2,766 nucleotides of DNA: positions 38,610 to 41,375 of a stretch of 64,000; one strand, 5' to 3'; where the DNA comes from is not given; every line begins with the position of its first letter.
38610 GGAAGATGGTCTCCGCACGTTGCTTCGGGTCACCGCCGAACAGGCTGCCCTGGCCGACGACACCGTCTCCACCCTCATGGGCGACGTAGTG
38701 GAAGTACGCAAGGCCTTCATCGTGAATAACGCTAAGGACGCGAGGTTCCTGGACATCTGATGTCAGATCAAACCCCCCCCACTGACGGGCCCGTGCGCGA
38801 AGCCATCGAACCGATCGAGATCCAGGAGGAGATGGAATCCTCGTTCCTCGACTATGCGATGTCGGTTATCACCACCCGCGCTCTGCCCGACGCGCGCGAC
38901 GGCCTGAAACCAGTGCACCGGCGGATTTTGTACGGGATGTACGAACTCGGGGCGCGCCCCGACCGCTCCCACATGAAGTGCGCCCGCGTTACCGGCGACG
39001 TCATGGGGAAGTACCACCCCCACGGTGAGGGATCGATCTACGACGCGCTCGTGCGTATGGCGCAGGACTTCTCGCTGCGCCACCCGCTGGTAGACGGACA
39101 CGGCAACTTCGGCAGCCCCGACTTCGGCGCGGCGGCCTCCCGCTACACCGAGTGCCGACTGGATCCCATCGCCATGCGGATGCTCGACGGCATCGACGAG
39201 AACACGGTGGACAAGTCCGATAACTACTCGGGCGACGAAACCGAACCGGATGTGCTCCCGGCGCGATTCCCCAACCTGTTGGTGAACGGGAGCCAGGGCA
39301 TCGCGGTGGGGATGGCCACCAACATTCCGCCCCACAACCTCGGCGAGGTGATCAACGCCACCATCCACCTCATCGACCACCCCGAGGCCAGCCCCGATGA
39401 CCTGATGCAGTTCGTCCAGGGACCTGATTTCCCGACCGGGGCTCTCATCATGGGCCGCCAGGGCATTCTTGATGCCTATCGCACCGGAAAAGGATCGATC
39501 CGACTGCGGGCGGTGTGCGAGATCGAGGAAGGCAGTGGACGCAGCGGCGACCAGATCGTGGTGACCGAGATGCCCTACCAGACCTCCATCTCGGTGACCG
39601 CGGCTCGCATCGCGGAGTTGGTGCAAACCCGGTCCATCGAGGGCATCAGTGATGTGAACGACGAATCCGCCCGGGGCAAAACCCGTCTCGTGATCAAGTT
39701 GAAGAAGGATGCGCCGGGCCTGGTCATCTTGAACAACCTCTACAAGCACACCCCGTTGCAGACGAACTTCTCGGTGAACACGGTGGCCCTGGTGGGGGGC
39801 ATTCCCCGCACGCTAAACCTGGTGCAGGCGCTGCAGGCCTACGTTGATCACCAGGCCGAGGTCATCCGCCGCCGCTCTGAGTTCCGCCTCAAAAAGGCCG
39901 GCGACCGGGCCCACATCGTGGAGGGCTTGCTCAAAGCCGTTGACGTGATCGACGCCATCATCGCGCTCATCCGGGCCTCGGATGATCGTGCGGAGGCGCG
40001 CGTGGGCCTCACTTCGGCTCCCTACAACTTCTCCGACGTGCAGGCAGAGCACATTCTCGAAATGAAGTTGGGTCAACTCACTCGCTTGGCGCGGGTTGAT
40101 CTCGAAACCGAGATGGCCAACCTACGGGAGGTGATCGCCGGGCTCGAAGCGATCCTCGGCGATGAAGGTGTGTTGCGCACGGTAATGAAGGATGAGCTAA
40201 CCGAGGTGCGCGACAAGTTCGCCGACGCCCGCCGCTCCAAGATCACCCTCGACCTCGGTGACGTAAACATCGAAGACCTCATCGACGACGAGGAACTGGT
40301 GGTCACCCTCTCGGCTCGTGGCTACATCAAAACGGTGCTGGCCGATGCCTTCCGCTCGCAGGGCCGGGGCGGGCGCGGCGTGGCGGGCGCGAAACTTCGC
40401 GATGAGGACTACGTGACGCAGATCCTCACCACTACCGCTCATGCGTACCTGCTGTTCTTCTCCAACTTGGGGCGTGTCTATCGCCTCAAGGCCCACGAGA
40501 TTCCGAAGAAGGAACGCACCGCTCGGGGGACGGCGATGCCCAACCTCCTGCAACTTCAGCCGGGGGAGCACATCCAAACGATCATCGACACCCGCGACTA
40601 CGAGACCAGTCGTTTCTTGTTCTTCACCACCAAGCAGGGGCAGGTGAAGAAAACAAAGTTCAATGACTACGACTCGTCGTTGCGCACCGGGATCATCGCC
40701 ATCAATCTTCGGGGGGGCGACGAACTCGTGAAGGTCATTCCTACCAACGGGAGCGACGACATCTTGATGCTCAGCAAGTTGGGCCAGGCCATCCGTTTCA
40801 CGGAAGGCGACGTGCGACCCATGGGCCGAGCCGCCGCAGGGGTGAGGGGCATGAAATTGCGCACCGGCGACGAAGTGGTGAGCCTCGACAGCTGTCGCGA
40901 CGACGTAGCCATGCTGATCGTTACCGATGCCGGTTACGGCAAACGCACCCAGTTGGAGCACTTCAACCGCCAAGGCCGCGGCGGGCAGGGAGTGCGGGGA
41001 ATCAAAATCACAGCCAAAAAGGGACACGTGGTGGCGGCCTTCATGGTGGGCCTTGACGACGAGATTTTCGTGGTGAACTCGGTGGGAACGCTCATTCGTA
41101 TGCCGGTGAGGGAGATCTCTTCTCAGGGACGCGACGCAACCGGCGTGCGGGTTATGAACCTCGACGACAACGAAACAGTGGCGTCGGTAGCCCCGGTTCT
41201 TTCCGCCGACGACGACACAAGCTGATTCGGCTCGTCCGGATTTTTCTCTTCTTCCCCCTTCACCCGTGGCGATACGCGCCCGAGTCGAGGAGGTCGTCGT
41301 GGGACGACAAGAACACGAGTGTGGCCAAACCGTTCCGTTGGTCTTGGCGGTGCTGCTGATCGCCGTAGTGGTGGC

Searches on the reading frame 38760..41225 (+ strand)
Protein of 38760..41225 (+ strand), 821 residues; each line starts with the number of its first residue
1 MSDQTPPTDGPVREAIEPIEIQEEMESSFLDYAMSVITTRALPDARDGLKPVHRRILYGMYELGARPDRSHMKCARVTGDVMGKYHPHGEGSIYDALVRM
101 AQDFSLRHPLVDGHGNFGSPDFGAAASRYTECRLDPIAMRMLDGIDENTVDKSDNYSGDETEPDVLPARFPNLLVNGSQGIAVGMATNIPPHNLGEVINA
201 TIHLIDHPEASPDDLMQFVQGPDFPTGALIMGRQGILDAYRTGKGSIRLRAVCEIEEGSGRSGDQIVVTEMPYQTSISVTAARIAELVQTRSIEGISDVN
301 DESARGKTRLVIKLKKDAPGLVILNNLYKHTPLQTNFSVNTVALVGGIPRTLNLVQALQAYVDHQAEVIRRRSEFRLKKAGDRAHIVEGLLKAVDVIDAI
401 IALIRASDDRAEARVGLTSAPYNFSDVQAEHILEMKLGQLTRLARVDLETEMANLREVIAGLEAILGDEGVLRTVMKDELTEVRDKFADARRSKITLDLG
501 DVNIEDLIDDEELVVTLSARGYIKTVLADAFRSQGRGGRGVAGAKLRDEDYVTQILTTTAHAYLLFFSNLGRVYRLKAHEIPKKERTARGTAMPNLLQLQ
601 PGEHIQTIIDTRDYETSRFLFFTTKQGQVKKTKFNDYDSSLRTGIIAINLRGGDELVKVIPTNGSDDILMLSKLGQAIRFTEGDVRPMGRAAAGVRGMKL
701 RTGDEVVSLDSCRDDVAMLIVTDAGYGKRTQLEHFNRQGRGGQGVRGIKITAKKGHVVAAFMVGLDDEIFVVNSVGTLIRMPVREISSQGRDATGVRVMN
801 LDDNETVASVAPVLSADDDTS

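Call 7: search_protein_families(library=pfam, proteins=[window:38760-41225:+], max_evalue=0.01)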
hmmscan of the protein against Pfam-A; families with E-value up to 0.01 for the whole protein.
window:38760-41225:+ (821 aa): 2 families
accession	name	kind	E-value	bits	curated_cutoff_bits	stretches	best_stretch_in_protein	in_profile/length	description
PF00521.26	DNA_topoisoIV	-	3.7e-149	497.7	31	1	40-480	1-431/432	DNA gyrase/topoisomerase IV, subunit A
PF03989.18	DNA_gyraseA_C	-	2.5e-72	238.5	27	6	666-712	1-47/48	DNA gyrase C-terminal domain, beta-propeller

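Call 8: search_protein_families(library=ncbifam, proteins=[window:38760-41225:+], max_evalue=0.01)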
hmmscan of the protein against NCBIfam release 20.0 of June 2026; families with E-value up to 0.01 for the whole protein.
window:38760-41225:+ (821 aa): 10 families
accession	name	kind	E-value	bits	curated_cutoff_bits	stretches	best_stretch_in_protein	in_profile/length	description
NF004043.1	PRK05560.1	equivalog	0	1108.6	902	1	16-811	2-796/798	DNA gyrase subunit A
TIGR01063.1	gyrA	equivalog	0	1068.1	877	1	16-812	1-797/800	DNA topoisomerase (ATP-hydrolyzing) subunit A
NF038098.1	GyrA_w_intein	exception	8.6e-296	984.5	1850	2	127-812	535-1225/1232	intein-containing DNA gyrase subunit A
NF004044.1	PRK05561.1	subfamily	1.3e-243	811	654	2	21-711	2-684/738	DNA topoisomerase (ATP-hydrolyzing)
NF010586.0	PRK13979.1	equivalog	2.1e-207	691.2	1475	3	15-659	12-662/957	DNA topoisomerase IV subunit A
TIGR01061.1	parC_Gpos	equivalog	2.3e-201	671.1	813.25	2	20-746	5-728/737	DNA topoisomerase IV subunit A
TIGR01062.1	parC_Gneg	equivalog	8.4e-158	526.7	628.9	1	16-673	1-644/735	DNA topoisomerase IV subunit A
NF007209.0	PRK09631.1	equivalog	4.5e-62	210.6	644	1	20-528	3-487/635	DNA topoisomerase IV subunit A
NF009397.0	PRK12758.1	equivalog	2.2e-55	188.1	780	1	20-495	22-474/870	DNA gyrase/topoisomerase IV subunit A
NF007208.0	PRK09630.1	equivalog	8.6e-46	156.8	598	1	22-353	5-308/479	DNA topoisomerase IV subunit A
